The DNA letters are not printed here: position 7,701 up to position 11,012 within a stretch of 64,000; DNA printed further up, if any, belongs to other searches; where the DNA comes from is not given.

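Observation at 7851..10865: Two complete PilB/GspE ATPase modules fused in one 1004-aa polypeptide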

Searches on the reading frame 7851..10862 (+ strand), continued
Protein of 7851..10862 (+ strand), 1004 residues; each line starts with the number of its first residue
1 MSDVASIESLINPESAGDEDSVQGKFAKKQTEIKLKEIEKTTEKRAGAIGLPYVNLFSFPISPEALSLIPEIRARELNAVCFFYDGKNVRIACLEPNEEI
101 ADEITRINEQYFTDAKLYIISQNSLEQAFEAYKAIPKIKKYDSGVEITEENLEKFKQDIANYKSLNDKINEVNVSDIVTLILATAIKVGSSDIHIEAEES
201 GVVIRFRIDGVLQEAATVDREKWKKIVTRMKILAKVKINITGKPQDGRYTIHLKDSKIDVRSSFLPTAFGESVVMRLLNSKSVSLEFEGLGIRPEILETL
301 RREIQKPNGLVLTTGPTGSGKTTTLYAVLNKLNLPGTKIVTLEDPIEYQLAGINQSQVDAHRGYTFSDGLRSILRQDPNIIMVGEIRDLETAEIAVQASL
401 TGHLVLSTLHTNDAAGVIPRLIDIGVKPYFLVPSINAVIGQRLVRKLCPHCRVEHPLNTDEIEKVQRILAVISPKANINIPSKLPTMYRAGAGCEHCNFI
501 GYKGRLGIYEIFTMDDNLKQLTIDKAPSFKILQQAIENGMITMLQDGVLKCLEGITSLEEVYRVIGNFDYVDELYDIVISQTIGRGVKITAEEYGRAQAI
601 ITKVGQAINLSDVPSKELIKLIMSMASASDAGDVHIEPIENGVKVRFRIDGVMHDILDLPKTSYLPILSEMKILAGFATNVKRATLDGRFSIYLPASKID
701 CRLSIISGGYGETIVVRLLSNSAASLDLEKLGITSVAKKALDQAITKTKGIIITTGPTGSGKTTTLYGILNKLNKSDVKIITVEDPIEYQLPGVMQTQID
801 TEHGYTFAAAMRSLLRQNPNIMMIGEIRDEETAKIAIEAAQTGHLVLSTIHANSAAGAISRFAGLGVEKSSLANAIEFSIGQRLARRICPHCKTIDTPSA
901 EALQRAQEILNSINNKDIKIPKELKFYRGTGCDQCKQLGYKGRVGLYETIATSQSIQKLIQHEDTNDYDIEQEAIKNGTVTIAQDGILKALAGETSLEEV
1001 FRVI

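Call 16: find_encoding_contigs(protein=P0066, flank=10000, max_places=2)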
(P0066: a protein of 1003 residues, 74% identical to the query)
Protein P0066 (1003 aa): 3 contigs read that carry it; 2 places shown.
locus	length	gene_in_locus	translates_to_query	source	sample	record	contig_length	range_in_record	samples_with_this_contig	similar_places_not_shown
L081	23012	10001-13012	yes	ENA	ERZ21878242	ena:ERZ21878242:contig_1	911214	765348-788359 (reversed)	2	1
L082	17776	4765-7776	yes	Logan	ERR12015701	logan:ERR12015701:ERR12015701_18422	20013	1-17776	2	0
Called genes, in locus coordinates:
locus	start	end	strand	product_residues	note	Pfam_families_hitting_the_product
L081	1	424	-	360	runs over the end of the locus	PF13207:AAA_17 (weak), PF00406:ADK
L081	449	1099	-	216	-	PF13483:Lactamase_B_3, PF12706:Lactamase_B_2 (weak)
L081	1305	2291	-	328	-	-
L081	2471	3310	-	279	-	PF00753:Lactamase_B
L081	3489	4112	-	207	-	-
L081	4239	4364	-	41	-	-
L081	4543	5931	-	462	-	PF00587:tRNA-synt_2b, PF03129:HGTP_anticodon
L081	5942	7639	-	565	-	PF03485:Arg_tRNA_synt_N, PF00750:tRNA-synt_1d, PF05746:DALR_1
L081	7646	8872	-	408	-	PF00579:tRNA-synt_1b, PF22421:SYY_C-terminal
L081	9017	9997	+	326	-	-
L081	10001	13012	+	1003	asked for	PF05157:MshEN (faint), PF01637:ATPase_2 (faint), PF04851:ResIII (faint), PF00437:T2SSE, PF16796:Microtub_bd (faint), PF00004:AAA (faint), PF00005:ABC_tran (faint), PF00437:T2SSE, +8 more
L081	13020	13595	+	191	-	PF01997:Translin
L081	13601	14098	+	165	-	PF00149:Metallophos, PF12850:Metallophos_2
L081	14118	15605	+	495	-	-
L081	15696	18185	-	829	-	PF00005:ABC_tran (faint), PF02463:SMC_N (faint), PF03193:RsgA_GTPase (faint), PF13191:AAA_16 (faint), PF13476:AAA_23 (faint), PF13481:AAA_25 (faint), PF13555:AAA_29 (faint), PF17755:UvrA_DNA-bind, +3 more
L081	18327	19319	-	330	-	PF13091:PLDc_2, PF00614:PLDc (weak), PF11495:TrmB_EBD_N (faint), PF13091:PLDc_2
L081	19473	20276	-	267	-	PF01734:Patatin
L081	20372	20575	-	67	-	-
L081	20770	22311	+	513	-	PF18884:TSP3_bac (weak)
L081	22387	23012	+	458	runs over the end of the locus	PF13231:PMT_2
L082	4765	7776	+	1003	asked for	PF05157:MshEN (faint), PF01637:ATPase_2 (faint), PF04851:ResIII (faint), PF00437:T2SSE, PF16796:Microtub_bd (faint), PF00004:AAA (faint), PF00005:ABC_tran (faint), PF00437:T2SSE, +8 more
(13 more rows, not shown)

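Call 17: find_encoding_contigs(protein=P0005, flank=10000, max_places=2)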
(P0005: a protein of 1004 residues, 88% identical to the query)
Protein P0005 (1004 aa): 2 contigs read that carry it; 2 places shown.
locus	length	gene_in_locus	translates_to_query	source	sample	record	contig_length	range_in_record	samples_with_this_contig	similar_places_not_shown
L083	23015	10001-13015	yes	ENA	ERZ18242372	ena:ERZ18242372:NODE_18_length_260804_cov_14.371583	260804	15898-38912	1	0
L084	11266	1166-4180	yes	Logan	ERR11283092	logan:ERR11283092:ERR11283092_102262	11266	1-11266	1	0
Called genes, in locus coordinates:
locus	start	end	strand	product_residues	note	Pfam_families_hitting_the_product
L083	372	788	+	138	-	PF00011:HSP20, PF17886:ArsA_HSP20 (faint)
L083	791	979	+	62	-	-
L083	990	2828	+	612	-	PF12229:PG_binding_4, PF04294:VanW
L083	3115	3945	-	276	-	PF25281:MBL_MAP1B (faint), PF00753:Lactamase_B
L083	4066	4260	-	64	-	-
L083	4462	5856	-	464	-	PF00587:tRNA-synt_2b, PF03129:HGTP_anticodon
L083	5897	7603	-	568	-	PF03485:Arg_tRNA_synt_N, PF00750:tRNA-synt_1d, PF05746:DALR_1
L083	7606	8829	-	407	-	PF00579:tRNA-synt_1b, PF22421:SYY_C-terminal (weak)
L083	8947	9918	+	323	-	-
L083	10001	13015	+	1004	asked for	PF04851:ResIII (faint), PF00437:T2SSE, PF00004:AAA (faint), PF00005:ABC_tran (faint), PF02492:cobW (faint), PF12775:AAA_7 (faint), PF13086:AAA_11 (faint), PF00437:T2SSE, +7 more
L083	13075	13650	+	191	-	PF01997:Translin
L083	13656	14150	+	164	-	PF00149:Metallophos (weak), PF12850:Metallophos_2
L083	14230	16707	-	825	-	PF00005:ABC_tran (faint), PF01583:APS_kinase (faint), PF02463:SMC_N (faint), PF03193:RsgA_GTPase (faint), PF13191:AAA_16 (faint), PF13401:AAA_22 (faint), PF13476:AAA_23 (faint), PF17755:UvrA_DNA-bind, +5 more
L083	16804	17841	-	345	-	PF13091:PLDc_2, PF00614:PLDc (faint), PF13091:PLDc_2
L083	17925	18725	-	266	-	PF01734:Patatin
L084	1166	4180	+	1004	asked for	PF04851:ResIII (faint), PF00437:T2SSE, PF00004:AAA (faint), PF00005:ABC_tran (faint), PF02492:cobW (faint), PF12775:AAA_7 (faint), PF13086:AAA_11 (faint), PF00437:T2SSE, +7 more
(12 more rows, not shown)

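Call 23: search_protein_representatives(protein=window:7851-10862:+)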
Query: 1004 residues. Proteins with E-value up to 0.001 (for the whole library): 57871; up to 1e-10: 36466; up to 1e-30: 16064. The best 150 are listed.
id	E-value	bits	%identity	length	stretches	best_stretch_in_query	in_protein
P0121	0.0e+00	1423.3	64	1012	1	15-1004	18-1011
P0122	2.2e-296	1001.9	48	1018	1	22-1003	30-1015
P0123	3.0e-269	912.2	40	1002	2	22-894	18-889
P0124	7.1e-256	867.9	44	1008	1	39-1003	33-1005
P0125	2.2e-250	849.7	43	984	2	38-898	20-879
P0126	2.2e-246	836.5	43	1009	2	35-678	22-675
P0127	3.4e-245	832.5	44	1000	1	28-1004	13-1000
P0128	3.5e-235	799.4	42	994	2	36-567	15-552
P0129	1.7e-228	777.3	43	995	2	27-570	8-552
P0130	2.5e-220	750.2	41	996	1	30-1004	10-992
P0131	8.4e-220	748.5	41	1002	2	33-585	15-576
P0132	6.2e-218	742.3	41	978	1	39-993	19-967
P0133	2.4e-213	727.2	40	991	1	39-1004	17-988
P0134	1.5e-171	588.8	47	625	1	125-734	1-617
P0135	2.6e-168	578.1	40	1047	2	159-568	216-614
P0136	3.4e-167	574.4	51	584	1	19-565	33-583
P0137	7.5e-157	540.2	45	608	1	401-1003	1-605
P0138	1.2e-155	536.2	64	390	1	620-1003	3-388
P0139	3.1e-153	528.2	48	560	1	39-564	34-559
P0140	2.6e-144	498.7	44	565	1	23-567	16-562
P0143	1.8e-142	492.6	45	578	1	24-565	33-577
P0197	7.9e-120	417.7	46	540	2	255-565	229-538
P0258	6.5e-113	394.8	48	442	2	529-868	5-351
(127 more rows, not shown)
